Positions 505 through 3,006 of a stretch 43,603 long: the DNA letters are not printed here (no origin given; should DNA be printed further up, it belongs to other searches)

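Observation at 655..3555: Island cargo: a membrane-inserted KAP-like NTPase paired with a membrane-anchored coiled-coil protein (candidate conflict/defence module)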

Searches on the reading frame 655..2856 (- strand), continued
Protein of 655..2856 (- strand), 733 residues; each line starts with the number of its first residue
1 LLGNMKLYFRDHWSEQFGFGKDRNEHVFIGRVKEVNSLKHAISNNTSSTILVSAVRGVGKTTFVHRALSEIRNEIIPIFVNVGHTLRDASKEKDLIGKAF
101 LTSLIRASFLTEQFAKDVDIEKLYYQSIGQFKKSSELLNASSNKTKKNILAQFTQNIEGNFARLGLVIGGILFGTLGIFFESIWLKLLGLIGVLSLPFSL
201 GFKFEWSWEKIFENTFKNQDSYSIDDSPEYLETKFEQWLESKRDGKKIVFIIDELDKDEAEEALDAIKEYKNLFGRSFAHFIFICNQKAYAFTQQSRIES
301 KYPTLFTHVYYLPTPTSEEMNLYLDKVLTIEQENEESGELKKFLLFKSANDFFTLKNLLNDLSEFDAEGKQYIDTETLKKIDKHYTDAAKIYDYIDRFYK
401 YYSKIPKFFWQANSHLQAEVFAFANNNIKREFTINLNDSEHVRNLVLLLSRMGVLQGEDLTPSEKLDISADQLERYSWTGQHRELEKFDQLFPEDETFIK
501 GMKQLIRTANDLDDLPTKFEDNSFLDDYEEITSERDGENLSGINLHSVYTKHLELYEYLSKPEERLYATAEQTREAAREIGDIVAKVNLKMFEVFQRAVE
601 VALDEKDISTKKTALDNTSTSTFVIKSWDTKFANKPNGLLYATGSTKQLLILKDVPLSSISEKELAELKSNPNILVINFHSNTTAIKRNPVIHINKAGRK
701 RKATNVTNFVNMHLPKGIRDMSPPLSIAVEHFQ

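Call 34: find_related_loci(query=A1, collection=genome_contigs, flank=8000)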
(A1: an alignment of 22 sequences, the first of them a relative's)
Query A1 (729 aa) in genome_contigs; peptide patterns used: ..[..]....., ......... (x = any residue, [..] = any of these).
599 stretches matched a pattern (row limit reached: there are more); 37 encode a relative of the query (tblastn E <= 1e-3); 37 distinct loci.
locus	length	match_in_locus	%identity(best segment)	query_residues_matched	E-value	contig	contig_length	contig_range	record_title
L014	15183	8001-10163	34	1-707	3e-114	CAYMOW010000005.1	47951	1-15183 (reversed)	MAG TPA_asm: uncultured Candidatus Saccharibacteria bacterium isolate SRP329715_co1_140 genome assembly, contig: NODE_88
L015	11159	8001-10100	35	1-708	3e-114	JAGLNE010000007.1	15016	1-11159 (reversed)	MAG: Candidatus Parcubacteria bacterium isolate RS_6_24 ROV157_6.bin.24.fa_7, whole genome shotgun sequence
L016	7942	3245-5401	34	2-727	2e-107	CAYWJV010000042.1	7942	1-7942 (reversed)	MAG TPA_asm: uncultured Gammaproteobacteria bacterium isolate binchicken_co387_50 genome assembly, contig: NODE_12652_le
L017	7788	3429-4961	25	1-483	1e-31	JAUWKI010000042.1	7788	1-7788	MAG: Actinomycetes bacterium isolate CSMAG_2342 CSMAG_2342_k127_5721888_length_7788_cov_453.1666, whole genome shotgun s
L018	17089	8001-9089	27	24-365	1e-24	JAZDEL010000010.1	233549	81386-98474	MAG: Candidatus Iainarchaeum archaeon isolate MEGAHIT-group-0.15 k141_18788792, whole genome shotgun sequence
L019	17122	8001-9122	26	24-361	2e-22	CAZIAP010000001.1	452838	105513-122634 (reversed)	MAG TPA_asm: uncultured Gammaproteobacteria bacterium isolate SRP144015_co1_80 genome assembly, contig: NODE_5_length_45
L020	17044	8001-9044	26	5-357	2e-20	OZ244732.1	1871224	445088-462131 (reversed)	MAG: Nitrosopumilus sp. isolate 1ba6f6db-ac8b-4e9a-a1a8-fa3d0cad2b01 genome assembly, chromosome: 1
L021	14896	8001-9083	27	24-358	3e-18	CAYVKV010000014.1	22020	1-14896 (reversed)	MAG TPA_asm: uncultured Gammaproteobacteria bacterium isolate SRP269290_co1_86 genome assembly, contig: NODE_2822_length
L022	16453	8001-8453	32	227-377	6e-12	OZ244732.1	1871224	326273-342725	MAG: Nitrosopumilus sp. isolate 1ba6f6db-ac8b-4e9a-a1a8-fa3d0cad2b01 genome assembly, chromosome: 1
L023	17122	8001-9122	24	34-401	9e-11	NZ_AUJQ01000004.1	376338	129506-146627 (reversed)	Pseudobutyrivibrio ruminis AD2017 G611DRAFT_scaffold00003.3_C, whole genome shotgun sequence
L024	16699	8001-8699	25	155-387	2e-11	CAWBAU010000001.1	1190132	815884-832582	MAG: uncultured Nitrososphaeraceae archaeon isolate MFD09055.bin.2.18 genome assembly, contig: contig_1496, whole genome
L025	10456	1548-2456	26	34-315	6e-9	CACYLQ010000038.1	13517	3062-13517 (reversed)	MAG: uncultured Pseudobutyrivibrio sp. isolate RUG12053 genome assembly, contig: RUG12053_asm_38, whole genome shotgun s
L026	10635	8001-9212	21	24-384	1e-8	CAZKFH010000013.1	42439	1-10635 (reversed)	MAG TPA_asm: uncultured Actinomycetes bacterium isolate SRP136066_co1_34 genome assembly, contig: NODE_633_length_42439_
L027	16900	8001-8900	27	30-324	2e-7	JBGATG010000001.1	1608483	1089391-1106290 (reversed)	MAG: Bacteroidia bacterium isolate MAG_AAO_H10.5 AAOH10-5_opera_contig_1, whole genome shotgun sequence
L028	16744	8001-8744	42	30-310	8e-7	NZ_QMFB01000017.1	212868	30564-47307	Paenibacillus contaminans strain CKOBP-6 scaffold17, whole genome shotgun sequence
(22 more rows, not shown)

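Call 35: predict_structure(alignment_id=A1)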
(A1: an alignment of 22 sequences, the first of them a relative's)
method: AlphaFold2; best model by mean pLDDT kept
length: 729 residues; sequences in the alignment: 22
mean_pLDDT: 80.0   pTM: 0.65
mean pLDDT of the five models: 80.0, 79.5, 78.2, 76.5, 72.0
residues with pLDDT >= 90: 231; 70-90: 360; 50-70: 77; < 50: 61
segments of 3 or more residues with pLDDT < 50: 14-20, 126-155, 196-219
pLDDT, mean of each block of 10 residues (from residue 1): 85 52 72 91 88 78 87 81 58 80 87 87 56 29 29 45 73 73 73 46 37 37 77 85 87 70 76 82 80 58 85 88 88 93 89 91 92 91 91 89 85 91 88 88 87 88 83 85 71 95 94 87 83 92 96 88 87 96 94 93 85 64 77 86 90 84 90 89 89 87 93 92 93
secondary structure, 60 per line:
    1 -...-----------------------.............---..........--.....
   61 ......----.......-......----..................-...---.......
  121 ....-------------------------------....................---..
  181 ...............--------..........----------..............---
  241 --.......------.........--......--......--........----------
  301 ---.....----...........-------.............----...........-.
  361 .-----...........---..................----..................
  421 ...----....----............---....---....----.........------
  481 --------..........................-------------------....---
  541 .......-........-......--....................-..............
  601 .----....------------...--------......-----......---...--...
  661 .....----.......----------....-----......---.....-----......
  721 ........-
elements in order (helices of 4 or more, strands of 3 or more residues): E2-4 H28-40 E44-50 H56-66 E71-77 H79-84 H89-106 H114-124 H156-175 H179-195 H204-213 H224-237 E243-249 H256-264 H267-272 E275-280 H283-290 E304-308 H313-323 H331-343 H348-358 E367-370 H371-377 H381-398 H403-423 E428-431 H436-447 E451-454 H458-461 E469-474 H489-514 H534-537 H541-547 H549-556 H558-563 H566-585 H587-601 E606-609 E633-638 E644-649 H658-665 E670-676 E687-690 E696-701 E705-709 H715-728

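Call 38: search_protein_families(library=pfam, proteins=[L014:4557-6443:-, L014:7489-7884:+, L014:10723-11355:+, L014:2242-3924:-, L015:4686-5975:+, L015:3144-4574:+, L015:6434-6838:+, L015:10169-10498:+, L016:2335-3234:+, L016:1441-2118:+], max_evalue=0.001)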
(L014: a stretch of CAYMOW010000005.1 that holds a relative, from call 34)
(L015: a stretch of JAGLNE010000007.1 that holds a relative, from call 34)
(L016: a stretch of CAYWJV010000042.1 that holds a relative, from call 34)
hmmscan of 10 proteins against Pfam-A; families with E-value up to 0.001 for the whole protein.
L014:4557-6443:- (628 aa): 3 families
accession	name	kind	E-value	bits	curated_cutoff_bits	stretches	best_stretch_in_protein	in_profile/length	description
PF13481.12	AAA_25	-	7.5e-24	84.9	27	1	293-454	16-193/195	AAA domain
PF09250.16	Prim-Pol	-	1.6e-16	61.6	22.8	1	15-179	1-157/158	Bifunctional DNA primase/polymerase, N-terminal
PF08708.16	PriCT_1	-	3.3e-07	30.3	21.1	1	204-269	4-66/67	Primase C terminal 1 (PriCT-1)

L014:7489-7884:+ (131 aa): 0 families

L014:10723-11355:+ (210 aa): 17 families
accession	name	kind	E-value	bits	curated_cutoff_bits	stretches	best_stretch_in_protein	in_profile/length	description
PF05175.20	MTS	-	1.5e-22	80.4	23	1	36-181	6-149/170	Methyltransferase small domain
PF13847.12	Methyltransf_31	-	2.4e-14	53.7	27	1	62-165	3-104/145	Methyltransferase domain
PF06325.19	PrmA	-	4.7e-13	49.7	22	1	62-134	161-234/296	Ribosomal protein L11 methyltransferase (PrmA)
PF13649.12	Methyltransf_25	-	2.3e-12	47.8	27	1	66-155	1-93/97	Methyltransferase domain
PF08241.18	Methyltransf_11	-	8.2e-10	39.6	21.2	1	67-169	1-94/95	Methyltransferase domain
PF13489.12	Methyltransf_23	-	4.5e-08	33.4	27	1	60-133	20-88/164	Methyltransferase domain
PF08242.18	Methyltransf_12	-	8.4e-08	33.3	30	1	67-164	1-94/98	Methyltransferase domain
PF02353.26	CMAS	-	9.1e-07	28.9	27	1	61-171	61-165/273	Mycolic acid cyclopropane synthetase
PF03602.21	Cons_hypoth95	-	1.4e-06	28.5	24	1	52-139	33-126/182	Conserved hypothetical protein 95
PF03848.20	TehB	-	2.3e-06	27.6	20.4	1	61-133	29-102/193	Tellurite resistance protein TehB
PF01135.25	PCMT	-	2.7e-05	24.5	20.3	1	61-117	72-131/210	Protein-L-isoaspartate(D-aspartate) O-methyltransferase (PCMT)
PF01170.24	UPF0020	-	4.1e-05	23.8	22.3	1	83-166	75-160/197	RMKL-like, methyltransferase domain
PF02527.21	GidB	-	5.6e-05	23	27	1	62-131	46-120/184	rRNA small subunit methyltransferase G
PF10294.15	Methyltransf_16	-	0.00014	22.1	21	1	60-109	44-95/174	Lysine methyltransferase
PF12847.13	Methyltransf_18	-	0.00033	21.2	27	1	63-128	15-84/151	Methyltransferase domain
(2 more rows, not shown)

L014:2242-3924:- (560 aa): 4 families
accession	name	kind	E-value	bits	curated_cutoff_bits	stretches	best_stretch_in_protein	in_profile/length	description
PF00239.26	Resolvase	-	1.1e-18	68.1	23.3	1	35-179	2-143/145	Resolvase, N terminal domain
PF07508.19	Recombinase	-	1.6e-07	31.9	21.1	1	210-296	5-98/102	Recombinase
PF13408.12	Zn_ribbon_recom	-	7.4e-06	26.7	25.3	1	315-377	4-57/58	Recombinase zinc beta ribbon domain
PF00603.23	Flu_PA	-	0.00078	18.2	23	0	27-158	145-272/694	Influenza RNA-dependent RNA polymerase subunit PA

L015:4686-5975:+ (429 aa): 6 families
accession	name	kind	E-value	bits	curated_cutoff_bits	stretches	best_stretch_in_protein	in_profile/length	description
PF03721.20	UDPG_MGDP_dh_N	-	4.2e-44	150.8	27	1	9-179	2-177/187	UDP-glucose/GDP-mannose dehydrogenase family, NAD binding domain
PF00984.24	UDPG_MGDP_dh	-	1.2e-29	102.7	25.4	1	204-295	1-93/94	UDP-glucose/GDP-mannose dehydrogenase family, central domain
PF03720.21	UDPG_MGDP_dh_C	-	3.9e-28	98.3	30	1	322-414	1-103/103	UDP-glucose/GDP-mannose dehydrogenase family, UDP binding domain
PF03446.21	NAD_binding_2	-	3.8e-08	34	21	1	9-135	1-106/161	NAD binding domain of 6-phosphogluconate dehydrogenase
PF02826.25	2-Hacid_dh_C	-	3.5e-07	30.2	25.1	0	343-388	51-103/178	D-isomer specific 2-hydroxyacid dehydrogenase, NAD binding domain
PF02254.24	TrkA_N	-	0.00017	22.4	23.8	0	11-49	2-40/116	TrkA-N domain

L015:3144-4574:+ (476 aa): 2 families
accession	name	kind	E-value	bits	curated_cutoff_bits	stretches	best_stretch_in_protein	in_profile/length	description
PF13386.12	DsbD_2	-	4e-09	37.1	24.9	1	297-459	31-192/199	Cytochrome C biogenesis protein transmembrane region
PF20420.3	DUF6702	-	0.00019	21.9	24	1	75-167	43-134/141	Domain of unknown function (DUF6702)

L015:6434-6838:+ (134 aa): 5 families
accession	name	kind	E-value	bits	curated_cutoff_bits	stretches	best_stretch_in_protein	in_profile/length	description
PF01230.28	HIT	-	8.9e-21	74.8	21.5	1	12-104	5-97/98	HIT domain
PF11969.13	DcpS_C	-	3.5e-12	47.2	24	1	2-102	1-103/114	Scavenger mRNA decapping enzyme C-term binding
PF16285.10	DUF4931_N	-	3.2e-09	37.4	24.1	1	2-100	19-119/124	Domain of unknown function (DUF4931) N-terminal domain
PF19327.4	Ap4A_phos_N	-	5.8e-05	23.1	23.1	1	20-103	89-161/177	Ap4A phosphorylase N-terminal domain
PF04677.20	CwfJ_C_1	-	0.0005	20.4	21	1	2-101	13-108/122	Protein similar to CwfJ C-terminus 1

L015:10169-10498:+ (109 aa): 2 families
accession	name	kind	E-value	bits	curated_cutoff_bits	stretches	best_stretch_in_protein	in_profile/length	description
PF04480.18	DUF559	-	1.5e-08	34.9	20.6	1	3-97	13-107/109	Protein of unknown function (DUF559)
PF18741.7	MTES_1575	-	4.8e-07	30.2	38.2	1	9-79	3-77/96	REase_MTES_1575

L016:2335-3234:+ (299 aa): 1 family
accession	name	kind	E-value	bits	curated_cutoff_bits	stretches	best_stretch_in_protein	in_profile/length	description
PF01555.25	N6_N4_Mtase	-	8.7e-13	49.2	26.7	1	63-117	155-205/221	DNA methylase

L016:1441-2118:+ (225 aa): 1 family
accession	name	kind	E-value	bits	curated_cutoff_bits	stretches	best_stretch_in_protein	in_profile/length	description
PF01555.25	N6_N4_Mtase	-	3.6e-15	57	26.7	1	112-220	1-80/221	DNA methylase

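Call 39: fold_search(model_id=the predicted structure, library=pdb)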
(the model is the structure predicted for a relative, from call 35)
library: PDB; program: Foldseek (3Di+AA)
matches with E <= 10: 513; with E <= 0.001: 10
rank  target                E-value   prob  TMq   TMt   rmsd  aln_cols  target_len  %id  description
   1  9zll_B                2.5e-04  1.00  0.24  0.30  15.6       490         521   11  Complex of N-terminal BrxC walker B, BrxB, and N-termianl PglZ from the Acinetobacter BREX system (released 2026-04-08)
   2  2v1u_A                2.5e-04  1.00  0.22  0.39  17.3       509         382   11  STRUCTURE OF THE AEROPYRUM PERNIX ORC1 PROTEIN IN COMPLEX WITH DNA (released 2007-09-18)
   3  2qby_A                3.5e-04  1.00  0.25  0.45  13.6       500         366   11  Crystal structure of a heterodimer of Cdc6/Orc1 initiators bound to origin DNA (from S. solfataricus) (released 2007-09-11)
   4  7tjj_D                6.6e-04  1.00  0.24  0.37  16.2       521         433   12  S. cerevisiae ORC bound to 84 bp ARS1 DNA and Cdc6 (state 1) with docked Orc6 N-terminal domain (released 2022-10-05)
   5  8hr8_F                7.6e-04  0.97  0.20  0.18  21.7       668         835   11  Structure of heptameric RdrA ring (released 2023-02-01)
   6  7tjh_D                7.9e-04  1.00  0.23  0.36  16.1       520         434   12  S. cerevisiae ORC bound to 84 bp ARS1 DNA and Cdc6 (state 1) with flexible Orc6 N-terminal domain (released 2022-10-05)
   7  1w5t_A                8.3e-04  1.00  0.23  0.39  13.1       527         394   10  Structure of the Aeropyrum Pernix ORC2 protein (ADPNP-ADP complexes) (released 2004-10-05)
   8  1w5t_C                8.3e-04  1.00  0.20  0.33  19.3       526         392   10  Structure of the Aeropyrum Pernix ORC2 protein (ADPNP-ADP complexes) (released 2004-10-05)
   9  9zll_A                9.6e-04  1.00  0.23  0.29  17.3       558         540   10  Complex of N-terminal BrxC walker B, BrxB, and N-termianl PglZ from the Acinetobacter BREX system (released 2026-04-08)
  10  5v8f_A                9.6e-04  0.99  0.19  0.30  21.2       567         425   11  Structural basis of MCM2-7 replicative helicase loading by ORC-Cdc6 and Cdt1 (released 2017-05-10)
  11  7jps_E                1.3e-03  1.00  0.23  0.40  18.1       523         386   11  ORC-DNA: Human Origin Recognition Complex (ORC) with DNA bound in the core (released 2020-09-09)
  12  7jpq_D                1.4e-03  1.00  0.19  0.32  19.6       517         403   10  ORC-O2-5: Human Origin Recognition Complex (ORC) with subunits 2,3,4,5 (released 2020-09-02)
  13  8hra_C                1.5e-03  0.90  0.17  0.15  23.8       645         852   11  Structure of heptameric RdrA ring in RNA-loading state (released 2023-02-01)
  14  8s0e_G                1.8e-03  1.00  0.21  0.40  18.4       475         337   11  H. sapiens OCCM bound to double stranded DNA (released 2024-10-02)
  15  7jpo_D                2.3e-03  1.00  0.24  0.40  17.4       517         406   11  ORC-O1AAA: Human Origin Recognition Complex (ORC) with dynamic/unresolved ORC2 WH (released 2020-09-02)
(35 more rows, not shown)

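Call 50: search_protein_families(library=phrogs, proteins=[window:655-2856:-], max_evalue=0.01)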
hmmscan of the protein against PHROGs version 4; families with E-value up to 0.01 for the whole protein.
window:655-2856:- (733 aa): 4 families
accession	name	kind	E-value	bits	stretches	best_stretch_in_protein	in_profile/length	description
phrog_168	-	DNA, RNA and nucleotide metabolism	1.4e-06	29.3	1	241-388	94-231/314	clamp loader of DNA polymerase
phrog_8614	-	unknown function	0.00026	21.1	1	213-287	169-242/489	-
phrog_5846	-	DNA, RNA and nucleotide metabolism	0.0004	20.7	0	28-64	18-55/380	clamp loader of DNA polymerase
phrog_6841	-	unknown function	0.0023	17.9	1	28-106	36-110/470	-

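Call 63: search_protein_families(library=pfam, alignment_id=A1, max_evalue=0.001)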
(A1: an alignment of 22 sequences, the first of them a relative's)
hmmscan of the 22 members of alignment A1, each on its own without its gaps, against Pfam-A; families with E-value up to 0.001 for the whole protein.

A. member 1, P0001 (729 aa): 4 families
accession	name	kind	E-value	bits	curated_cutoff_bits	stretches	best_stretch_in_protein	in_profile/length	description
PF07693.20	KAP_NTPase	-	4.3e-06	26.6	20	1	32-358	6-258/293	KAP family P-loop domain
PF13191.12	AAA_16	-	0.00012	23.1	32.6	0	24-80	2-52/167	AAA ATPase domain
PF01637.24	ATPase_2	-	0.00013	22.3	33.2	0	24-101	1-69/225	ATPase domain predominantly from Archaea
PF13401.12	AAA_22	-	0.00032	21.5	27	0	43-156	5-82/130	AAA domain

B. families by the number of members that match (of 22 scanned): 9 families
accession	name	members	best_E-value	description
PF13191.12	AAA_16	22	2.7e-07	AAA ATPase domain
PF07693.20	KAP_NTPase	20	6.5e-13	KAP family P-loop domain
PF01637.24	ATPase_2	11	1.2e-06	ATPase domain predominantly from Archaea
PF13401.12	AAA_22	6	6.3e-05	AAA domain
PF24883.2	NPHP3_N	1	0.00015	Nephrocystin 3, N-terminal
PF20703.3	nSTAND1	1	0.0003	Novel STAND NTPase 1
PF10443.15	RNA12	1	0.00036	RNA12 protein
PF13173.12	AAA_14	1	0.00091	AAA domain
PF00004.35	AAA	1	0.00091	ATPase family associated with various cellular activities (AAA)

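Call 64: search_protein_families(library=padloc, alignment_id=A1, max_evalue=0.001)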
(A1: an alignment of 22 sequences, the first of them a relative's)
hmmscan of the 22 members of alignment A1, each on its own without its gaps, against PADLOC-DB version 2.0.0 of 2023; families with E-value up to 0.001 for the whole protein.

A. member 1, P0001 (729 aa): 0 families

B. families by the number of members that match (of 22 scanned): 2 families
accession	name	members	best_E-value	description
PDLC04984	PDC-S27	3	1e-06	-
PDLC04140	mad8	1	0.00045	mads_8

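Call 90: find_encoding_contigs(protein=P0010, flank=6000, max_places=1)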
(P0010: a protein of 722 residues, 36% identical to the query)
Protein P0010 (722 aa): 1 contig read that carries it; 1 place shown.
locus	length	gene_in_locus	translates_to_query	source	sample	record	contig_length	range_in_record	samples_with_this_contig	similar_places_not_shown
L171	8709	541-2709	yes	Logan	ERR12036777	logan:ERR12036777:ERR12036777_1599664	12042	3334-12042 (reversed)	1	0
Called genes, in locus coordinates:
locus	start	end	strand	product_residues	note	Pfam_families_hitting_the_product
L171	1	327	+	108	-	?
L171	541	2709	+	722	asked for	PF13191:AAA_16 (faint), PF07693:KAP_NTPase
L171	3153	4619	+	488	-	PF00932:LTD, PF00963:Cohesin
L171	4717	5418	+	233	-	-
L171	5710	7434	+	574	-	PF11832:DUF3352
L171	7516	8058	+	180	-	PF00578:AhpC-TSA, PF08534:Redoxin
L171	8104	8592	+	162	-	PF14907:NTP_transf_5 (faint), PF19502:DUF6036 (faint), PF08843:AbiEii (weak)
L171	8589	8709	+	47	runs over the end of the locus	-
